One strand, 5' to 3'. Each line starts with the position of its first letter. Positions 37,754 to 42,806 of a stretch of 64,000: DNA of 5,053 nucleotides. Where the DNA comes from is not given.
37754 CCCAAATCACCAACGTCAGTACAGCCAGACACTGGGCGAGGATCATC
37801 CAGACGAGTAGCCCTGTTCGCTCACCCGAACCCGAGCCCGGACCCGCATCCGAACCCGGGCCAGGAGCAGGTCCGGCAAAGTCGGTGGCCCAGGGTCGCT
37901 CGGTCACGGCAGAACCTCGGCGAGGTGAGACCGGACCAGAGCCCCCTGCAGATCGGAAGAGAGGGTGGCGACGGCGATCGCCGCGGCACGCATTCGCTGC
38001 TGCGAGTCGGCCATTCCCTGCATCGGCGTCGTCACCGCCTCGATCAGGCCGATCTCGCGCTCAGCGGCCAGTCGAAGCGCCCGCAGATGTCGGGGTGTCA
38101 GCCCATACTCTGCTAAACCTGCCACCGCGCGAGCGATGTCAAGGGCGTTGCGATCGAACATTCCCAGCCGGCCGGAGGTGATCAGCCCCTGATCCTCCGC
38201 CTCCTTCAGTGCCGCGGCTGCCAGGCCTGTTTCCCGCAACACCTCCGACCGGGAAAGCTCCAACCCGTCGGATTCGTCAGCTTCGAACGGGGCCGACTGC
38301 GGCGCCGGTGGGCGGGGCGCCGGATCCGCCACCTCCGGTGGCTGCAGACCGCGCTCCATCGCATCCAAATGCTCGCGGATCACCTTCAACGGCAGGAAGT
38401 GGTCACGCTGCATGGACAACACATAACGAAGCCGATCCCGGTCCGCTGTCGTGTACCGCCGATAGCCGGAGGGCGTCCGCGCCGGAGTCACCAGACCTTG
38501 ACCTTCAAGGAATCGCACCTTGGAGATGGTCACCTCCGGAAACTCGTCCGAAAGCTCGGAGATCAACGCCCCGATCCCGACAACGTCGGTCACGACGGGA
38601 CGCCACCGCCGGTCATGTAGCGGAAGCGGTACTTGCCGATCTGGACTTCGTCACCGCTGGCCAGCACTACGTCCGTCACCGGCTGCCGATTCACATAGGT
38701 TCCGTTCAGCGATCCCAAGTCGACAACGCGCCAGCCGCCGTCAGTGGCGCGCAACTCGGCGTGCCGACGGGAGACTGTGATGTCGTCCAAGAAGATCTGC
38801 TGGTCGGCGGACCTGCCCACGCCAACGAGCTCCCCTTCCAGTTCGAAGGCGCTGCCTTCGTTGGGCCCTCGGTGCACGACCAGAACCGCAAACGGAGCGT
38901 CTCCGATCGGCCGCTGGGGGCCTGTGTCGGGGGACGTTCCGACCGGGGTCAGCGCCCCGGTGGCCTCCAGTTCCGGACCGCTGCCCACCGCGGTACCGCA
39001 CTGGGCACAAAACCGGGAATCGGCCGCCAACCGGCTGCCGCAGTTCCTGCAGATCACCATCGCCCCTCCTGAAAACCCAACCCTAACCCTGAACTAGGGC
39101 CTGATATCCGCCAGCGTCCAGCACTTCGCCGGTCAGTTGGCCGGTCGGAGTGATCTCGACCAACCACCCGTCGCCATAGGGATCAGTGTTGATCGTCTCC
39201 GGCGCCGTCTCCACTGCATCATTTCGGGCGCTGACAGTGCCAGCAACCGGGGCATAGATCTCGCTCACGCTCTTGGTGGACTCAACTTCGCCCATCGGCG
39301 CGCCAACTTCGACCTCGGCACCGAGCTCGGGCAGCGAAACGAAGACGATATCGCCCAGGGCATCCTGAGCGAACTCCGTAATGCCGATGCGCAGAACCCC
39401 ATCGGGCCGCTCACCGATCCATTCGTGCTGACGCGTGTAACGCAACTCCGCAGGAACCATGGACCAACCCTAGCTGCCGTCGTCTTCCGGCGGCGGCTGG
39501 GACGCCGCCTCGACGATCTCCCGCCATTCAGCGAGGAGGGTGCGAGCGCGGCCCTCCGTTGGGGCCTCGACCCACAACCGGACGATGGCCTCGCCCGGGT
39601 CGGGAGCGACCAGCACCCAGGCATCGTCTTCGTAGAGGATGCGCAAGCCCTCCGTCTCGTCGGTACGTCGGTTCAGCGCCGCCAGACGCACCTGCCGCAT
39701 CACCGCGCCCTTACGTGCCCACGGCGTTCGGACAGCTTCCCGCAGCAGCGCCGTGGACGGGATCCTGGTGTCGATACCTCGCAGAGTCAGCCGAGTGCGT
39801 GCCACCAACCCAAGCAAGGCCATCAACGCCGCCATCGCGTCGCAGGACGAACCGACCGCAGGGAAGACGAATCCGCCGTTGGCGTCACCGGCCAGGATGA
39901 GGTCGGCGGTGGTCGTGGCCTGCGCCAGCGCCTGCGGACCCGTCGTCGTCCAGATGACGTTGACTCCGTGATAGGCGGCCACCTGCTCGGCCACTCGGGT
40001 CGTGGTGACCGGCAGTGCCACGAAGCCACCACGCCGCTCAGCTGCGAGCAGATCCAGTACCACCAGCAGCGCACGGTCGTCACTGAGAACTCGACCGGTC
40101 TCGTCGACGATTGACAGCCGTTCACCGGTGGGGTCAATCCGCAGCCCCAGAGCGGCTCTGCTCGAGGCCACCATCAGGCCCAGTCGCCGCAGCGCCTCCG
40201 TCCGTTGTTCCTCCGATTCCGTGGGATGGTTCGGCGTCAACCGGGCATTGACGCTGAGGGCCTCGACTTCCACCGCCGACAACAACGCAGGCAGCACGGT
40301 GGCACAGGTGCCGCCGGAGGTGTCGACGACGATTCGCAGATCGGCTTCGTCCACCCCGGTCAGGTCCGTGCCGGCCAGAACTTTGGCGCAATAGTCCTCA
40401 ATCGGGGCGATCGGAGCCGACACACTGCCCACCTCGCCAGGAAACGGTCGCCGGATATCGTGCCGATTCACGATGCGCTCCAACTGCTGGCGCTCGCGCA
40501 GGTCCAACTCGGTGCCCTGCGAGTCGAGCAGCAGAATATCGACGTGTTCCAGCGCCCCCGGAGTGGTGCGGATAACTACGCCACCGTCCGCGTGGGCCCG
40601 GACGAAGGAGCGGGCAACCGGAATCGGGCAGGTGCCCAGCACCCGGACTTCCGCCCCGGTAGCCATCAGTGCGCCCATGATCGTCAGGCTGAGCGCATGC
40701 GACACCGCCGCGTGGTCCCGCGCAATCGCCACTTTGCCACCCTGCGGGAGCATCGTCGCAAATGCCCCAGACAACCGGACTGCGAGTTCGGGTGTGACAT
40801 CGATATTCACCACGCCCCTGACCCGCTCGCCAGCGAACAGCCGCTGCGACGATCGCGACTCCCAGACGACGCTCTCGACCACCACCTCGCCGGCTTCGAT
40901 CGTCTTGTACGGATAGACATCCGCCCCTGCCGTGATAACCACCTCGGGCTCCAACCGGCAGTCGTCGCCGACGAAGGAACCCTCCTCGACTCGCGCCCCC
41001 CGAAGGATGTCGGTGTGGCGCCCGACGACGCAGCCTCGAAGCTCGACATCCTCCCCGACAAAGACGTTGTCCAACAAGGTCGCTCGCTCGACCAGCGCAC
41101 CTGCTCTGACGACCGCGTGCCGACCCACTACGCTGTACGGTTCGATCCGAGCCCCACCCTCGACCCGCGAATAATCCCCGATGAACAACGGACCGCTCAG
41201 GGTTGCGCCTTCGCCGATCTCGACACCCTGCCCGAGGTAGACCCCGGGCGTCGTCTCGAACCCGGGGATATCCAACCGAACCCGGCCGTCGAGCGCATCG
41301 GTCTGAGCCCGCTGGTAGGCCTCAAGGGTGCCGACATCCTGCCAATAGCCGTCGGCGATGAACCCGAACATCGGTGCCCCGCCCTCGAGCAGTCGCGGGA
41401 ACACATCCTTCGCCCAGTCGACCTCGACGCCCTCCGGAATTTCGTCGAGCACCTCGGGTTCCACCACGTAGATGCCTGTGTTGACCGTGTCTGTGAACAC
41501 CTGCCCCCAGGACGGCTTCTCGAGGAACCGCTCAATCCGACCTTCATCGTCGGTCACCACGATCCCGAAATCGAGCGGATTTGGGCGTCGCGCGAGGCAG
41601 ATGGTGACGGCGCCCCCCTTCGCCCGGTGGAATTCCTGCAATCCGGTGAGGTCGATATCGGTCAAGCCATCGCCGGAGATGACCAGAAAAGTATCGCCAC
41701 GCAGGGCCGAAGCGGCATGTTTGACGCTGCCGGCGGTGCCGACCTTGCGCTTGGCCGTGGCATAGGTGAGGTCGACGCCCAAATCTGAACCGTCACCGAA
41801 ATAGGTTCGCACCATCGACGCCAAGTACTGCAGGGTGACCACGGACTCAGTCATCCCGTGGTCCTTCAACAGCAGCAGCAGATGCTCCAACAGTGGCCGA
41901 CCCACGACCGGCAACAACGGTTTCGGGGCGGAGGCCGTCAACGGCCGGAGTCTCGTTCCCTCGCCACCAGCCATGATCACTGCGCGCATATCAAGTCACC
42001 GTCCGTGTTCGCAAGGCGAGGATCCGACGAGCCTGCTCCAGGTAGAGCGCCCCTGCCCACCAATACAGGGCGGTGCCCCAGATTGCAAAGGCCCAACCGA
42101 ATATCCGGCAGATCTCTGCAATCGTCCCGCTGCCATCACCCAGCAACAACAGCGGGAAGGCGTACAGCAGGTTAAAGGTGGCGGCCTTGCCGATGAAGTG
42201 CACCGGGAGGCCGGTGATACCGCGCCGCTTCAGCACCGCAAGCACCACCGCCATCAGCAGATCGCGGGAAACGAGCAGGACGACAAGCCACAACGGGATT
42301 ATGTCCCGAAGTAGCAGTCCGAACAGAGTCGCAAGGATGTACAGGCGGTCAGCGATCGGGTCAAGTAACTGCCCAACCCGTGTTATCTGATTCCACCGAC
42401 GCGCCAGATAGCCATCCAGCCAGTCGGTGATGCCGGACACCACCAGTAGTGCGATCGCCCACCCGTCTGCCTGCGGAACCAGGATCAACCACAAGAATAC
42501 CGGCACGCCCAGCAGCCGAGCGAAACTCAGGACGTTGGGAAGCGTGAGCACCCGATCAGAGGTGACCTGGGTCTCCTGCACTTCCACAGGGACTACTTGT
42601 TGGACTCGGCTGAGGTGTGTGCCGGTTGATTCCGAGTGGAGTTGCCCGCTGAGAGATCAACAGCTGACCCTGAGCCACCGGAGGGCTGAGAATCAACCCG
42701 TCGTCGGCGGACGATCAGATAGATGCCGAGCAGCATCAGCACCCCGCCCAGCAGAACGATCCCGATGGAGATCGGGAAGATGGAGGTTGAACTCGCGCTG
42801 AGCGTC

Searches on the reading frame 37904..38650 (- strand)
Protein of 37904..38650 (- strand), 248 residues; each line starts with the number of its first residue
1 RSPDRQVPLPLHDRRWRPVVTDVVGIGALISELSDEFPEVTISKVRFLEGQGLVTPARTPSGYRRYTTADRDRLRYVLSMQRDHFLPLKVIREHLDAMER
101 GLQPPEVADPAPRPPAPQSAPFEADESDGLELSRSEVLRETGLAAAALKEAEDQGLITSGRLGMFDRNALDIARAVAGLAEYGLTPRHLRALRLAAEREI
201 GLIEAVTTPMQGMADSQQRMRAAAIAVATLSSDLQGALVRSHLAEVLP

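Call 7: search_protein_families(library=pfam, proteins=[window:37904-38650:-], max_evalue=0.001)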
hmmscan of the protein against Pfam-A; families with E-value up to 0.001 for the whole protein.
window:37904-38650:- (248 aa): 2 families
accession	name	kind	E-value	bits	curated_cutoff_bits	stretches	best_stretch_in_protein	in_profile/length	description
PF13411.12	MerR_1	-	5.9e-13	49.2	21.6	1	30-97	3-68/69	MerR HTH family regulatory protein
PF00376.29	MerR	-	4.1e-08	33.4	28.2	1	30-66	2-38/38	MerR family regulatory protein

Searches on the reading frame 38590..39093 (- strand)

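Call 7: search_protein_families(library=pfam, proteins=[window:38590-39093:-], max_evalue=0.001)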
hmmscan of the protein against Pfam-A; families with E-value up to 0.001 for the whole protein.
window:38590-39093:- (167 aa): 5 families
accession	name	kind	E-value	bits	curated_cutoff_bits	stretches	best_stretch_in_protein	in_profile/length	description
PF00498.31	FHA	-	1.6e-20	73.8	20.7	1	92-153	3-67/67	FHA domain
PF16697.10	Yop-YscD_cpl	-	1.7e-18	67.1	33.2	1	73-158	2-89/94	Inner membrane component of T3SS, cytoplasmic domain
PF13240.11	Zn_Ribbon_1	-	1.1e-06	28.6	25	1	15-35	2-22/23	zinc-ribbon domain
PF13248.11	Zn_ribbon_3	-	2.6e-05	24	27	1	11-34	1-24/26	zinc-ribbon domain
PF12773.13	DZR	-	9.7e-05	22.9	27.3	1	15-36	1-22/45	Double zinc ribbon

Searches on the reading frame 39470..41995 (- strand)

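Call 7: search_protein_families(library=pfam, proteins=[window:39470-41995:-], max_evalue=0.001)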
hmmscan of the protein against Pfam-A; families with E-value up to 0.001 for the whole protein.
window:39470-41995:- (841 aa): 9 families
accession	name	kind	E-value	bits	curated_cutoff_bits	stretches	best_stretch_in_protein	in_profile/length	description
PF00483.29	NTP_transferase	-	1.3e-51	176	21.2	1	5-235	2-243/245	Nucleotidyl transferase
PF02878.22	PGM_PMM_I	-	7.1e-17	61.8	22.5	1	386-513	3-135/138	Phosphoglucomutase/phosphomannomutase, alpha/beta/alpha domain I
PF25084.1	LbH_EIF2B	-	5.5e-14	52.5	54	1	251-354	3-105/105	EIF2B subunit epsilon LbH domain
PF02879.22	PGM_PMM_II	-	4.5e-12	46.8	29.3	1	534-634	2-103/103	Phosphoglucomutase/phosphomannomutase, alpha/beta/alpha domain II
PF00132.30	Hexapep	-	8.1e-12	44.8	27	0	272-302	4-34/36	Bacterial transferase hexapeptide (six repeats)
PF12804.13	NTP_transf_3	-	1.5e-10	41.9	27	1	5-110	1-96/160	MobA-like NTP transferase domain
PF02880.22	PGM_PMM_III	-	6.1e-08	33.2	20.7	1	643-738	6-104/115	Phosphoglucomutase/phosphomannomutase, alpha/beta/alpha domain III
PF25087.1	GMPPB_C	-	5.2e-06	26.6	39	1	272-374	7-106/110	GMPPB C-terminal domain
PF24894.1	Hexapep_GlmU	-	6.9e-05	23.4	23.3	1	281-336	29-83/104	GlmU-like, C-terminal hexapeptide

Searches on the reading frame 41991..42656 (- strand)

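Call 7: search_protein_families(library=pfam, proteins=[window:41991-42656:-], max_evalue=0.001)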
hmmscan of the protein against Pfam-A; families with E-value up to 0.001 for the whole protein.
window:41991-42656:- (221 aa): 1 family
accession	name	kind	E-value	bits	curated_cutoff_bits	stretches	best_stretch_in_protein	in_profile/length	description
PF01066.26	CDP-OH_P_transf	-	4e-39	134.9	22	1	37-193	1-152/152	CDP-alcohol phosphatidyltransferase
